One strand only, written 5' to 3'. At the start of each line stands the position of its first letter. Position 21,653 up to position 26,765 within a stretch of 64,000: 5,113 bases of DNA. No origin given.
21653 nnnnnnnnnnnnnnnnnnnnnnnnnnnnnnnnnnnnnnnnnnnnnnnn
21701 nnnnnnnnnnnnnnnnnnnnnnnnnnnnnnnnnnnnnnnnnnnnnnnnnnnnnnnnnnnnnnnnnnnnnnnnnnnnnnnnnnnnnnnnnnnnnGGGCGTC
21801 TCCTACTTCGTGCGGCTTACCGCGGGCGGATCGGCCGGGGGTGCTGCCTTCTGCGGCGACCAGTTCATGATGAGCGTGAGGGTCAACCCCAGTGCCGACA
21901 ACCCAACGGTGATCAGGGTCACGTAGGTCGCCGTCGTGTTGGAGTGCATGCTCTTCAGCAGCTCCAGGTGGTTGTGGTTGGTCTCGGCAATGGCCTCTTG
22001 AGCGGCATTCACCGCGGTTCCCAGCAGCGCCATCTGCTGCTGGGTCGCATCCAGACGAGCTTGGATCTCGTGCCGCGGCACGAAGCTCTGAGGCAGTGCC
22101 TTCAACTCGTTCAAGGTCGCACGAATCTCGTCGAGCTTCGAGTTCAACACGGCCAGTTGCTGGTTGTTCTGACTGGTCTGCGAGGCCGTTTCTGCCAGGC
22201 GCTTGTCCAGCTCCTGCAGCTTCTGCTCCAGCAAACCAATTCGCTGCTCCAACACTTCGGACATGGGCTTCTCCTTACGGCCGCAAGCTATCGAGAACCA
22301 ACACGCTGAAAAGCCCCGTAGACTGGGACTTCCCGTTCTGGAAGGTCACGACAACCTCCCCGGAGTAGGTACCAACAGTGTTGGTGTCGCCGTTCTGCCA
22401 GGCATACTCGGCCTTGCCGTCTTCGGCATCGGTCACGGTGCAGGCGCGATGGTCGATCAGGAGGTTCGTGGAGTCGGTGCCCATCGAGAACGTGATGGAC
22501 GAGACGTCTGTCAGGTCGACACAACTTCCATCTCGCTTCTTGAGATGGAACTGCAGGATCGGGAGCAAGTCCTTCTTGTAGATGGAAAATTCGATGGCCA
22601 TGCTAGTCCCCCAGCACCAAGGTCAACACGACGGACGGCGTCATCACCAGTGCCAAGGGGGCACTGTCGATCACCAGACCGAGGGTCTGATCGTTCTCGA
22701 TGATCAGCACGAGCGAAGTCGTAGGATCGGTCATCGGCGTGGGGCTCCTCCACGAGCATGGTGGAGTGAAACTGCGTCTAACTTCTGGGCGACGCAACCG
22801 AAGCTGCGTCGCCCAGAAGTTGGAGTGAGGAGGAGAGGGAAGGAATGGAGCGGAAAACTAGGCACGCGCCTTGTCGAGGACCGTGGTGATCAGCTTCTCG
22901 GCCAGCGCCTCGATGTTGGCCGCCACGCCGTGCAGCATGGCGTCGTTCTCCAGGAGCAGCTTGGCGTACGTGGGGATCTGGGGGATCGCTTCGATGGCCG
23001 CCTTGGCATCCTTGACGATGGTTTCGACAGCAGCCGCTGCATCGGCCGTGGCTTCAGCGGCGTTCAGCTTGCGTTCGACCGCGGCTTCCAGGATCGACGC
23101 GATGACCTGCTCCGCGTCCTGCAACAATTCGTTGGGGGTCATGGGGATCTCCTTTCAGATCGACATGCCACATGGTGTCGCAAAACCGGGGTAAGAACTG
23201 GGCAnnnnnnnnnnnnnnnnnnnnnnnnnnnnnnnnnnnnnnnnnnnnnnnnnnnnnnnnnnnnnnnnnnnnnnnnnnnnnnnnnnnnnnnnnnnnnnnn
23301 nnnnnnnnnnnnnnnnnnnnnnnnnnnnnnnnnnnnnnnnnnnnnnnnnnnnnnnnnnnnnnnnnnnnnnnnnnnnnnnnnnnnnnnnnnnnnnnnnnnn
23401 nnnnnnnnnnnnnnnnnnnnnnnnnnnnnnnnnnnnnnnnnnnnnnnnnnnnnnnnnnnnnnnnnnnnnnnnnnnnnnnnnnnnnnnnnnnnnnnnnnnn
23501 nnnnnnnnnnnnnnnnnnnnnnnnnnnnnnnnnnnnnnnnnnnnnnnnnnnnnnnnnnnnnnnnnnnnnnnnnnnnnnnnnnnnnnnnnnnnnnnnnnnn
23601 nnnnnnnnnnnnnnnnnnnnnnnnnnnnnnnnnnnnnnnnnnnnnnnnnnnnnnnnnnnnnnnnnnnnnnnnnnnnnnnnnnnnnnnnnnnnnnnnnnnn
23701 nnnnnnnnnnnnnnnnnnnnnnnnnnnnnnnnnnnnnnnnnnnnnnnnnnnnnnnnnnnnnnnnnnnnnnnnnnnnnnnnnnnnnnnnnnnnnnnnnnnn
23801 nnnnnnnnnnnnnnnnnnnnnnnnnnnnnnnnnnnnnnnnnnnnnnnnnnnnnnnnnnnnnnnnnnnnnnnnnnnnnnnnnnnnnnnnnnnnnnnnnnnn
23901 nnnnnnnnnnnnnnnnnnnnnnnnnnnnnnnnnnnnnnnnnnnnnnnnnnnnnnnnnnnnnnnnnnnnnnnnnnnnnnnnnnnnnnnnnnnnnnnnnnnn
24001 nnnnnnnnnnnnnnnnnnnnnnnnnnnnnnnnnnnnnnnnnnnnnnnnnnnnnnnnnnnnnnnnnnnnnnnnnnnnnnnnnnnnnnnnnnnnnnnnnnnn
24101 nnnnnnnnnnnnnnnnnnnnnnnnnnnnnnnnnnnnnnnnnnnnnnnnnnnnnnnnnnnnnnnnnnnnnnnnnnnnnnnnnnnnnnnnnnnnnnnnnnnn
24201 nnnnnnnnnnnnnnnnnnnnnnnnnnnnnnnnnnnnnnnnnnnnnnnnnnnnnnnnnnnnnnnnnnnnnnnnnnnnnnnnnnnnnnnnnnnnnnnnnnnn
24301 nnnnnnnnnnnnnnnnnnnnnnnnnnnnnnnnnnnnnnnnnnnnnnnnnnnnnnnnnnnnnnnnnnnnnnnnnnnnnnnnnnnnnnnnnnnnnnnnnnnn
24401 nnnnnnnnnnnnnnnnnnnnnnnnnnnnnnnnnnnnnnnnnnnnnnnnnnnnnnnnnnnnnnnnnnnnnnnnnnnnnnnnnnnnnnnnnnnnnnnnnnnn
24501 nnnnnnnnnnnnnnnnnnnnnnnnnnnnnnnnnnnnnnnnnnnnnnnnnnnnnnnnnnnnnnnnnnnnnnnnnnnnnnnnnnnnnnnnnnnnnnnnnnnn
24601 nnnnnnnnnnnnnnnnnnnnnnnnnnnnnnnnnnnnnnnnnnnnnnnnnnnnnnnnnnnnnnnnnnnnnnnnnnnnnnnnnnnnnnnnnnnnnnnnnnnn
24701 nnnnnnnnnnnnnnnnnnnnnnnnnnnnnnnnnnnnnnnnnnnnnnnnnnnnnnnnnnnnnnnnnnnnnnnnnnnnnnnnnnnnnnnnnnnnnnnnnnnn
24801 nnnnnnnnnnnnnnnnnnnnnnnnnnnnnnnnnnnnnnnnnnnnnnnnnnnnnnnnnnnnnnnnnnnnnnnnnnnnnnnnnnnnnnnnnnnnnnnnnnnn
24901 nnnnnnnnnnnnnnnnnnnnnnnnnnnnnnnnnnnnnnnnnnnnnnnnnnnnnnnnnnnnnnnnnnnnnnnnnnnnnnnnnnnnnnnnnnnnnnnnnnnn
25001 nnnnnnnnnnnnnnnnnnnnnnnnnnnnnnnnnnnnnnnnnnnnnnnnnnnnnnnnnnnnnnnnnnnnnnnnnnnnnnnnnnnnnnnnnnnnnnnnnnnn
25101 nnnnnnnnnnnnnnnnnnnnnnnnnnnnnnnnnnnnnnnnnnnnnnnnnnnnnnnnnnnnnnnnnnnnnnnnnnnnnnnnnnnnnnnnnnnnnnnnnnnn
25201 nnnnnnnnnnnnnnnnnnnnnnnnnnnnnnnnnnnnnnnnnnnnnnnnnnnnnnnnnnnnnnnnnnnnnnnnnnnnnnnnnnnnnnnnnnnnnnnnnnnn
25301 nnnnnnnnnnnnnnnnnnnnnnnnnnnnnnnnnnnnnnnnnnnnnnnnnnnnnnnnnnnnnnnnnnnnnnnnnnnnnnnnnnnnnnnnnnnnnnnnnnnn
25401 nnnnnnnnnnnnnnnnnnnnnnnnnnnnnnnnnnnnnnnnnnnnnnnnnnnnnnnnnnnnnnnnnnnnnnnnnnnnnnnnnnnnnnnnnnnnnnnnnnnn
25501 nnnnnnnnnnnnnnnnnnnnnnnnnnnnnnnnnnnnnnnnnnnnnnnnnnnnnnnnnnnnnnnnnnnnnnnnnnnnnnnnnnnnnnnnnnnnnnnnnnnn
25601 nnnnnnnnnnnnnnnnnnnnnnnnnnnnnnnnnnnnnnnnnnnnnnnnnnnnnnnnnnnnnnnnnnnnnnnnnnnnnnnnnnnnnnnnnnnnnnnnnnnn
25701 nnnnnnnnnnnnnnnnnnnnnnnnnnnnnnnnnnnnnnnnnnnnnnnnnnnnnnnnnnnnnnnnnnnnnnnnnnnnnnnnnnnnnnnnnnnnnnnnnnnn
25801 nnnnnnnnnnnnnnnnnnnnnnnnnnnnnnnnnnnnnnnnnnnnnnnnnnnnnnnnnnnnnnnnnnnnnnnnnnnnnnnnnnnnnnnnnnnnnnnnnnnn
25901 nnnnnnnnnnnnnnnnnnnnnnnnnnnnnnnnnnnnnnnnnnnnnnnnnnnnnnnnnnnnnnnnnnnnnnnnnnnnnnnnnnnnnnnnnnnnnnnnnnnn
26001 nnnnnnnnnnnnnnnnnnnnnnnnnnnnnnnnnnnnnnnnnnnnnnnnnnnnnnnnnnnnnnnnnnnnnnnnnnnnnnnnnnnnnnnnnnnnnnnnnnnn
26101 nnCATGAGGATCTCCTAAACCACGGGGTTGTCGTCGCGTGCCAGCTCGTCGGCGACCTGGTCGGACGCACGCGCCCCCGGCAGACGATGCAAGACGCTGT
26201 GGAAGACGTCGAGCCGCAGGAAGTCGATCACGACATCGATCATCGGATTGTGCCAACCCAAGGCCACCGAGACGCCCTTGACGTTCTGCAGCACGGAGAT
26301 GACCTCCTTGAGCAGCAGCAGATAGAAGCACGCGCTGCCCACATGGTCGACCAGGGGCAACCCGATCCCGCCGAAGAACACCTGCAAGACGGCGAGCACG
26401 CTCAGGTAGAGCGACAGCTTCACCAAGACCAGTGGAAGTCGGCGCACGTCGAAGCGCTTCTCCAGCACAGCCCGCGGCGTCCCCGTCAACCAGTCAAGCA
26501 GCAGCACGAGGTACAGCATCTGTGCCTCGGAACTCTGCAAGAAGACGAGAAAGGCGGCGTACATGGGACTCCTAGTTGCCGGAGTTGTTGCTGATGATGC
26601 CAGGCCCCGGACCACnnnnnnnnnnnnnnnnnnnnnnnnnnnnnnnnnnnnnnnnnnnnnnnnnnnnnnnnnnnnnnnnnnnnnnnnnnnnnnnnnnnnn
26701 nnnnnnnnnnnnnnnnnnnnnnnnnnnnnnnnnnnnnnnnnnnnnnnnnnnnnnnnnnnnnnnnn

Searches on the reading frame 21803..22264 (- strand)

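Call 8: search_protein_families(library=phrogs, proteins=[window:21803-22264:-], max_evalue=0.001)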
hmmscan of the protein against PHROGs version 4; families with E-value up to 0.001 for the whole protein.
window:21803-22264:- (153 aa): 2 families
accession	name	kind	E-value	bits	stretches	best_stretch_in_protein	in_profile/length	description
phrog_1272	-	tail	0.00026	19.8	1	5-108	124-236/1606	tail length tape measure protein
phrog_1193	-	other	0.00049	21.1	0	5-51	4-51/76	hemolysin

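Call 9: search_protein_families(library=pfam, proteins=[window:21803-22264:-], max_evalue=0.01)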
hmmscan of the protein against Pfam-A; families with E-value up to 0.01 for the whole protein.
window:21803-22264:- (153 aa): 8 families
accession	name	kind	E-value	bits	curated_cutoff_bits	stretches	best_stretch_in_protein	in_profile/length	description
PF10779.14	XhlA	-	0.00013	22.5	34.7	0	66-126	8-64/67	Haemolysin XhlA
PF16326.10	ABC_tran_CTD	-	0.00066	20.3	32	1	3-54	11-60/69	ABC transporter C-terminal domain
PF05531.17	NPV_P10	-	0.00078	20.3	29.8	0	5-54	16-68/75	Nucleopolyhedrovirus P10 protein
PF10303.14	DUF2408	-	0.0021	19.1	25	1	5-128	4-121/130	Protein of unknown function (DUF2408)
PF09304.16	Cortex-I_coil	-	0.0026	18.4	60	1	11-83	35-100/107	Cortexillin coiled-coil region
PF09486.15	HrpB7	-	0.003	18.4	29.7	1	13-97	28-114/157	Bacterial type III secretion protein (HrpB7)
PF04632.18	FUSC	-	0.0052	15.9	30.9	1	12-129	256-364/660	Fusaric acid resistance protein family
PF10473.14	CENP-F_leu_zip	-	0.0063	17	34.5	1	3-104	20-122/140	Leucine-rich repeats of kinetochore protein Cenp-F/LEK1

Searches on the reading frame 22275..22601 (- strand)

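Call 8: search_protein_families(library=phrogs, proteins=[window:22275-22601:-], max_evalue=0.001)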
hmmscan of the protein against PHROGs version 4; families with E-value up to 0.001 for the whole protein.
window:22275-22601:- (108 aa): 1 family
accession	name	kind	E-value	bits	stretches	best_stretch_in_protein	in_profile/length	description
phrog_1627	-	unknown function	0.0002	21.2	1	21-92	49-119/567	-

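Call 9: search_protein_families(library=pfam, proteins=[window:22275-22601:-], max_evalue=0.01)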
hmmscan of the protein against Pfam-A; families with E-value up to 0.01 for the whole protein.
window:22275-22601:- (108 aa): 2 families
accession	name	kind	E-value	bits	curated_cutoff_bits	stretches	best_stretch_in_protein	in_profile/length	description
PF08428.16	Rib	-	0.00024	22.1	27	1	61-91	33-64/76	Rib domain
PF10651.15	BppU_N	-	0.003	17.7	23.1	1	17-106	34-119/142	BppU N-terminal domain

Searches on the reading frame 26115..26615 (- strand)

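Call 8: search_protein_families(library=phrogs, proteins=[window:26115-26615:-], max_evalue=0.001)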
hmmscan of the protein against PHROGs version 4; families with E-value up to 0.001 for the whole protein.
window:26115-26615:- (166 aa): 0 families

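Call 9: search_protein_families(library=pfam, proteins=[window:26115-26615:-], max_evalue=0.01)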
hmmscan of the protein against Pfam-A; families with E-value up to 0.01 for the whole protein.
window:26115-26615:- (166 aa): 1 family
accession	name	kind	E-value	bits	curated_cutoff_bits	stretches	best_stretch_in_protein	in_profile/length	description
PF05105.17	Phage_holin_4_1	-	1e-06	29.2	22.2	1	32-116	15-100/116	Bacteriophage holin family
